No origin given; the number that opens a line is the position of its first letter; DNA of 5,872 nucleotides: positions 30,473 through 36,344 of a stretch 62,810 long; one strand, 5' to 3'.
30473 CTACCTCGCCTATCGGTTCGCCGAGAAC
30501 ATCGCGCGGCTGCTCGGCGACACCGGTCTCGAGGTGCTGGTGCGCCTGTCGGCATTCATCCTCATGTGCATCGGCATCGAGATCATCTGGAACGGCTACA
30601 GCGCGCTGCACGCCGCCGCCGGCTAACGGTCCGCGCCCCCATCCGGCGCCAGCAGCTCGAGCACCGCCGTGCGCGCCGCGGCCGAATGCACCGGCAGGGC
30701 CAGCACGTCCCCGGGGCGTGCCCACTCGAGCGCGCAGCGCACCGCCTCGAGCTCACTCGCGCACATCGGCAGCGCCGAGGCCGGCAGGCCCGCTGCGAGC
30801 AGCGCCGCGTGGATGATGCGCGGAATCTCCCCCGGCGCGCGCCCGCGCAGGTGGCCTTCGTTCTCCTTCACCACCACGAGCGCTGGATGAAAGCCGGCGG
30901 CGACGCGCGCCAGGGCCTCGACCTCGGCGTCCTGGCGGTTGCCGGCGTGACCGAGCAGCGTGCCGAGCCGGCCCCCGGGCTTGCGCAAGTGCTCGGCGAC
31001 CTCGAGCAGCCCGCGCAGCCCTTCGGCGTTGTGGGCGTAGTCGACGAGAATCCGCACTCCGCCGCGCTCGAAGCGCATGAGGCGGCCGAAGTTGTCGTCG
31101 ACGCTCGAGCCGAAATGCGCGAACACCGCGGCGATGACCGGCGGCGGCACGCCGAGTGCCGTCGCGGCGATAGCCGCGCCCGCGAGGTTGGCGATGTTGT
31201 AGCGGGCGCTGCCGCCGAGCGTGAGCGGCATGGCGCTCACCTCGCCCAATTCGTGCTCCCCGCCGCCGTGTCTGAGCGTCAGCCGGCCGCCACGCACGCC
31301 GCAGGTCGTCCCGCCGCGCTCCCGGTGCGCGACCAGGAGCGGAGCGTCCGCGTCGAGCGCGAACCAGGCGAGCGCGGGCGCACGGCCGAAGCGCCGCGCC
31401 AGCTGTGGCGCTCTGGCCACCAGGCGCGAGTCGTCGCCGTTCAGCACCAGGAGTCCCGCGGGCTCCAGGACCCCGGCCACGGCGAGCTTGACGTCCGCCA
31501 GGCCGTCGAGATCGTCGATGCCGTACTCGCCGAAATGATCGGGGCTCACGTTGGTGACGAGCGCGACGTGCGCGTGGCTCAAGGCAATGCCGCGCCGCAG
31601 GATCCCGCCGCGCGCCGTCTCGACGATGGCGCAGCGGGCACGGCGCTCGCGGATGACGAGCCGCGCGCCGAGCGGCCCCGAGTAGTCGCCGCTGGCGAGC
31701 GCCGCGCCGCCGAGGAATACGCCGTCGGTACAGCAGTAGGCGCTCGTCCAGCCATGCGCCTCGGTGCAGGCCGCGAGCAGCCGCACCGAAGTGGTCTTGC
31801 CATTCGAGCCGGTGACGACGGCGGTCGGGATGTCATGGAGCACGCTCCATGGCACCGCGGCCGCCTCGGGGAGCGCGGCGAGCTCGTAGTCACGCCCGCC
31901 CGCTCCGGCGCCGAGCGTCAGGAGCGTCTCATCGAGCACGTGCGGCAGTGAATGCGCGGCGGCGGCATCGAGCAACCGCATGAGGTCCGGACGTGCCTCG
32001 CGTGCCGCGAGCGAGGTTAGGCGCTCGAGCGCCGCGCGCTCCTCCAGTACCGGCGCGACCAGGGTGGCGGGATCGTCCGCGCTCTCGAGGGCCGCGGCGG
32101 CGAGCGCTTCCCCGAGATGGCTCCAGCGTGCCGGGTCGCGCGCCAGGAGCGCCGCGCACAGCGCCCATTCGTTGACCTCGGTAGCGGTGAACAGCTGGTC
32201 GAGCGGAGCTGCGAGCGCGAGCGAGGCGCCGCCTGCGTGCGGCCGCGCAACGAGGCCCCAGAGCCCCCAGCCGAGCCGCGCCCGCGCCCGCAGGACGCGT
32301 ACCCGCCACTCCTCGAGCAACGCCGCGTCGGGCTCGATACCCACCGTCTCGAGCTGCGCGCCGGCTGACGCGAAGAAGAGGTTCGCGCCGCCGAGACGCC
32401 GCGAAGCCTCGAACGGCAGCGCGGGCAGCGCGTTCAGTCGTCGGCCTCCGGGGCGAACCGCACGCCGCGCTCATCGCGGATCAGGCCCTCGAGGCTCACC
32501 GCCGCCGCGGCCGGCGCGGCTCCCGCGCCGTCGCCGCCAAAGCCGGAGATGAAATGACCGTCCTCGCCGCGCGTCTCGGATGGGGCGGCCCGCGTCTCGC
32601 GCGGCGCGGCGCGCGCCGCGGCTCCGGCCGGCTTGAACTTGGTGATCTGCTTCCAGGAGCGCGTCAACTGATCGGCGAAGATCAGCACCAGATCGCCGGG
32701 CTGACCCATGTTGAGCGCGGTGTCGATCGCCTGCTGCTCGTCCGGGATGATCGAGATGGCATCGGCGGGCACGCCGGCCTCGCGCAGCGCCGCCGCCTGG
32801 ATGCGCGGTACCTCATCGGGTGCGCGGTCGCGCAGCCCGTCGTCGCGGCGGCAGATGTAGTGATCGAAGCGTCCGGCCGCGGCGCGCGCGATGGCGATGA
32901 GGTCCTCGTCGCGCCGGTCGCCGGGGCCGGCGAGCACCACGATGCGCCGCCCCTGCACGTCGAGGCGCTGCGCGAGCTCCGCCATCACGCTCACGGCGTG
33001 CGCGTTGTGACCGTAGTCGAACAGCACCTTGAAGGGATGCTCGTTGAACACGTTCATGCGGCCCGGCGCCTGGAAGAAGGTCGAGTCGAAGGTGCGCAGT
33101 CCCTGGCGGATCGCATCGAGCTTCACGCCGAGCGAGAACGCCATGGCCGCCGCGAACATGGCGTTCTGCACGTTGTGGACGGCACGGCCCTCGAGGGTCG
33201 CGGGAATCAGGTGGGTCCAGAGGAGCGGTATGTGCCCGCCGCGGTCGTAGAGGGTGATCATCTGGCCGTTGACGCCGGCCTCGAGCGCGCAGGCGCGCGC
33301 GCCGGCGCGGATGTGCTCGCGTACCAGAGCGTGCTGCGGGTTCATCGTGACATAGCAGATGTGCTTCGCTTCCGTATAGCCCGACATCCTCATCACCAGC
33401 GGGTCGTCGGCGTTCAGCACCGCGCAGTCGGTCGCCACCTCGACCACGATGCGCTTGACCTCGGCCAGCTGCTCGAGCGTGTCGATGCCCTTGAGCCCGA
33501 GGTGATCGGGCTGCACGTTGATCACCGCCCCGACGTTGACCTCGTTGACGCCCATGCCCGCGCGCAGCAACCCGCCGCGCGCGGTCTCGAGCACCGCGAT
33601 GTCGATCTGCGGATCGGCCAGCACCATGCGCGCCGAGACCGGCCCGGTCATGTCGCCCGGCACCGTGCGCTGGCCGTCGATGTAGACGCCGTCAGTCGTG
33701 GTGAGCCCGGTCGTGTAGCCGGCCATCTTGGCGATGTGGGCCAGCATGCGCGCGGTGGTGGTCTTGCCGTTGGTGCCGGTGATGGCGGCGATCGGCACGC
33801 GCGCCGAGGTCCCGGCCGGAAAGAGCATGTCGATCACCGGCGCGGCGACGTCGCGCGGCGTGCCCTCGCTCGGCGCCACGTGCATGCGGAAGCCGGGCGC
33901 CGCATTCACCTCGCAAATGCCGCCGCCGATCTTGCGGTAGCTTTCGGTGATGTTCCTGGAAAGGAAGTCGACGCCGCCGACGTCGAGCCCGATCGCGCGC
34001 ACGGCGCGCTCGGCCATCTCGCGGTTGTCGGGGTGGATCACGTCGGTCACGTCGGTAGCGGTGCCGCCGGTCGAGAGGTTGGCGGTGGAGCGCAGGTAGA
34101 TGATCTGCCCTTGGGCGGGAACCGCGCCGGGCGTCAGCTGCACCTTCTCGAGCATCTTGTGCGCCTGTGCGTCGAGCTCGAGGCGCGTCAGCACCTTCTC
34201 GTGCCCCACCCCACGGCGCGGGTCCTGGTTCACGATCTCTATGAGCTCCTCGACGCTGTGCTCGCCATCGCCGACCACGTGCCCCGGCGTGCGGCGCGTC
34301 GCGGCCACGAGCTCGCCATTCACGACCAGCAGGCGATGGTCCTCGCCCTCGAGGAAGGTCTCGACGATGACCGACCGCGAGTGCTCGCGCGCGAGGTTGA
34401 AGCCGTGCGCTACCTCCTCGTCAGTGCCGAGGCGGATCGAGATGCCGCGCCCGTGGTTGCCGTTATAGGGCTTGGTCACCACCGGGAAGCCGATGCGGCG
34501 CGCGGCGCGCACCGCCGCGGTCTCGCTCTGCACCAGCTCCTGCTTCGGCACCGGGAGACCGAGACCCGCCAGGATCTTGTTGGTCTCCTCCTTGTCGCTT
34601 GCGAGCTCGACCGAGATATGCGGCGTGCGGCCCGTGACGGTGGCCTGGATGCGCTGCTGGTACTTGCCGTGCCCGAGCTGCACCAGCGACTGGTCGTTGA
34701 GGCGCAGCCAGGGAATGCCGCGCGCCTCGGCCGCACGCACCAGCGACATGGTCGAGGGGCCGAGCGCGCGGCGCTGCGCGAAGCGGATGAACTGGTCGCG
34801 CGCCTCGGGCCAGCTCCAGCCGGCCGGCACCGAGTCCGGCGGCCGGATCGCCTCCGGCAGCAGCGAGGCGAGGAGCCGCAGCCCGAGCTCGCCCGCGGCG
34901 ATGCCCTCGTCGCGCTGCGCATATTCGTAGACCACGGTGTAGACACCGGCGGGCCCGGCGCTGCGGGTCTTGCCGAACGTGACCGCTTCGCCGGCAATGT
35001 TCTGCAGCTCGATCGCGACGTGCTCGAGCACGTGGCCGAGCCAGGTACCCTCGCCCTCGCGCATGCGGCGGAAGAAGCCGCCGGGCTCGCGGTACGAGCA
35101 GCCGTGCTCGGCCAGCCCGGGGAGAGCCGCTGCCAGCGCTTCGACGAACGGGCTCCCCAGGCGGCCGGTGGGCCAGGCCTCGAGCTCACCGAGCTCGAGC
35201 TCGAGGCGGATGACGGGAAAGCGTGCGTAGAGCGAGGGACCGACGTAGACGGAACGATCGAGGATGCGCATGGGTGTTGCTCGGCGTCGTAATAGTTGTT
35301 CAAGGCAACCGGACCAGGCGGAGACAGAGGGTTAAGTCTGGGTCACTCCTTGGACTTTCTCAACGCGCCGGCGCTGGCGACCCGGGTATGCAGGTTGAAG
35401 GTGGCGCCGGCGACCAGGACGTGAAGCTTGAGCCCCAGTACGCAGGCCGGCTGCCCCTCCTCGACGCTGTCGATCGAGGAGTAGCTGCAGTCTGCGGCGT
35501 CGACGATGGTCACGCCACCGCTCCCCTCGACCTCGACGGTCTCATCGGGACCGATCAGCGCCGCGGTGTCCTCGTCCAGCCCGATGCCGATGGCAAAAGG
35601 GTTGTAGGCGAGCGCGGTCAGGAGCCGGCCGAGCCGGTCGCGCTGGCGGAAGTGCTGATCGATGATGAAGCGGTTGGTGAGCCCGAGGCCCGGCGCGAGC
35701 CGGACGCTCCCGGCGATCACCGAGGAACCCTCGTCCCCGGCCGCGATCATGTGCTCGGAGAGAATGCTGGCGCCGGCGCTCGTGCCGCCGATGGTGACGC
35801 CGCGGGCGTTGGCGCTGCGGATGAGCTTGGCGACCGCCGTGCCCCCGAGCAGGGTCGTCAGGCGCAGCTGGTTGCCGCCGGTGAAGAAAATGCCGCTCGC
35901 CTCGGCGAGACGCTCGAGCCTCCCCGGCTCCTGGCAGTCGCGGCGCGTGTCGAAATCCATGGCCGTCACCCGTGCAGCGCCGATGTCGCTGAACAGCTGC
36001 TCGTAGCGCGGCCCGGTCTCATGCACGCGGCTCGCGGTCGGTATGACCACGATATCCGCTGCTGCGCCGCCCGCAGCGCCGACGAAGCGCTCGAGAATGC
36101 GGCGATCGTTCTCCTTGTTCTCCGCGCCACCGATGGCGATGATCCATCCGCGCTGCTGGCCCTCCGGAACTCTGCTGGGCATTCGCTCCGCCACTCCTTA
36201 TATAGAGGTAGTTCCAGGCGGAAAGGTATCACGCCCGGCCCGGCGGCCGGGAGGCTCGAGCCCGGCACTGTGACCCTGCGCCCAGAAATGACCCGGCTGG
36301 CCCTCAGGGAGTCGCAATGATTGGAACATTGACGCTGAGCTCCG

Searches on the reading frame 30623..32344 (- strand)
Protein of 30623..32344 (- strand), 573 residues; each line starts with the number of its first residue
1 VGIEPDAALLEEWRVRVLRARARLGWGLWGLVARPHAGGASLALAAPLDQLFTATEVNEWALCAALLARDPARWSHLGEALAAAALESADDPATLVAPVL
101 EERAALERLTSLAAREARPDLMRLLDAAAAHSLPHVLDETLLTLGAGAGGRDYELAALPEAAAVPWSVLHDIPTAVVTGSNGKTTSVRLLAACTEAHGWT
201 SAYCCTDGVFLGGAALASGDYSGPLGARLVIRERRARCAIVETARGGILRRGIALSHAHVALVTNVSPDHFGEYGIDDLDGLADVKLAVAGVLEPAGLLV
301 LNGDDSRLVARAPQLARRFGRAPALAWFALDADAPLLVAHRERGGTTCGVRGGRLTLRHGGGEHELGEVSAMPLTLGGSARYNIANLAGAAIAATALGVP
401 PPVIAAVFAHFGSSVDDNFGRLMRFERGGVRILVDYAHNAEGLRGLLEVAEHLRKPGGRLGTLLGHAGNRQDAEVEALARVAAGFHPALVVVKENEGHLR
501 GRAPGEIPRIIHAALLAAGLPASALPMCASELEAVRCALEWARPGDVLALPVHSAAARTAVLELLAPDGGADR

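Call 15: search_protein_families(library=pfam, proteins=[window:30623-32344:-], max_evalue=0.001)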
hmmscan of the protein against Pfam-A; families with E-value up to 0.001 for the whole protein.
window:30623-32344:- (573 aa): 2 families
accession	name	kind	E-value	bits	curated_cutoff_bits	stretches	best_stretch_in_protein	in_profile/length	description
PF08245.18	Mur_ligase_M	-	2.4e-12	47.7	24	1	177-312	1-135/200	Mur ligase middle domain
PF02875.26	Mur_ligase_C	-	2.9e-12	48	28.4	1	420-548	1-121/127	Mur ligase, glutamate ligase domain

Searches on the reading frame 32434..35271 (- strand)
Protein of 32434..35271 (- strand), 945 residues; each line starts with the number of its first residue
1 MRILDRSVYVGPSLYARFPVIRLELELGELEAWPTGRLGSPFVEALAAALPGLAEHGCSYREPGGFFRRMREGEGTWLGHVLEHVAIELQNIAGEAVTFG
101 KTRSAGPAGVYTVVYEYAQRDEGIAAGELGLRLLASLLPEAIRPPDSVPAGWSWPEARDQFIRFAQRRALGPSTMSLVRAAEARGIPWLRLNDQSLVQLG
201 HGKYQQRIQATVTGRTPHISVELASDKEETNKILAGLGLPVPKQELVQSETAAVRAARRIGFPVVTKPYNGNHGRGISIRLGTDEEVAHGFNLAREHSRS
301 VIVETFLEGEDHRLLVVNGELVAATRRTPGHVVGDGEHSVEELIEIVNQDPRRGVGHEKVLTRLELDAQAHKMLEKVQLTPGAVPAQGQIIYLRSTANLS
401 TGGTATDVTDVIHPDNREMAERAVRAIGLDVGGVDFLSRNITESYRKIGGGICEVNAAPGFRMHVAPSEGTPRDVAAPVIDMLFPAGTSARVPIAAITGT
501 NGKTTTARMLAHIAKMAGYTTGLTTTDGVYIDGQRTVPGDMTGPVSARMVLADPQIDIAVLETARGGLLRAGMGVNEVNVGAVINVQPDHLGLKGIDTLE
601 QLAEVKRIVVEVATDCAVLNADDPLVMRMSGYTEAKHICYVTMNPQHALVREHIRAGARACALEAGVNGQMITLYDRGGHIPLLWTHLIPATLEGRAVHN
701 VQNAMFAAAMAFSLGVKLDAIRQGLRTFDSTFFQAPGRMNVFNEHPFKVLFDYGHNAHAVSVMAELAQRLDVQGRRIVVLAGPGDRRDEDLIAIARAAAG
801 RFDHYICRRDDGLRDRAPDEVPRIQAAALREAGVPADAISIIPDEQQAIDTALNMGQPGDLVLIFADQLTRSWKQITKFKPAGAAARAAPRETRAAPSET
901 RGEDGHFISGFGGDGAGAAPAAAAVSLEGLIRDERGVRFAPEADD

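Call 15: search_protein_families(library=pfam, proteins=[window:32434-35271:-], max_evalue=0.001)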
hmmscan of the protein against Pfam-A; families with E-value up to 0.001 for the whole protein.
window:32434-35271:- (945 aa): 10 families
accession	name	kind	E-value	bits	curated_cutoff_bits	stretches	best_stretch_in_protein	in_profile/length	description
PF18921.5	Cyanophycin_syn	-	3.2e-34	117.8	27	1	23-138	2-114/115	Cyanophycin synthase-like N-terminal domain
PF08245.18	Mur_ligase_M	-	1.8e-20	74.2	24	1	497-711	1-200/200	Mur ligase middle domain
PF02875.26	Mur_ligase_C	-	9.2e-17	62.5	28.4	1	737-866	1-125/127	Mur ligase, glutamate ligase domain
PF08443.16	RimK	-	8.6e-13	48.7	21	1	224-328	1-106/188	RimK-like ATP-grasp domain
PF13549.11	ATP-grasp_5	-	2.8e-06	27.3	27.6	1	226-269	11-54/221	ATP-grasp domain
PF02786.22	CPSase_L_D2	-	3.7e-06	27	19.8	1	226-310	1-92/211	Carbamoyl-phosphate synthase L chain, ATP binding domain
PF02222.28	ATP-grasp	-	1.9e-05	24.8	27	1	234-308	3-77/179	ATP-grasp domain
PF02955.21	GSH-S_ATP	-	8.4e-05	22.5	23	1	245-329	15-104/175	Prokaryotic glutathione synthetase, ATP-grasp domain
PF07478.18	Dala_Dala_lig_C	-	0.00019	21.4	24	0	237-320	5-94/204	D-ala D-ala ligase C-terminus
PF02655.19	ATP-grasp_3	-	0.00023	21.7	23.2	0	224-324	1-97/160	ATP-grasp domain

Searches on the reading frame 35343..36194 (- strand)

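Call 16: search_protein_families(library=pfam, proteins=[window:35343-36194:-], max_evalue=0.001)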
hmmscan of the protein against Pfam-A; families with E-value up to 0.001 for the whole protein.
window:35343-36194:- (283 aa): 1 family
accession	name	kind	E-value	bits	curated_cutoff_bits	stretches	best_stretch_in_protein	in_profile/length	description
PF03575.23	Peptidase_S51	-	2.8e-23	83.1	23.9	1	18-215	1-199/206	Peptidase family S51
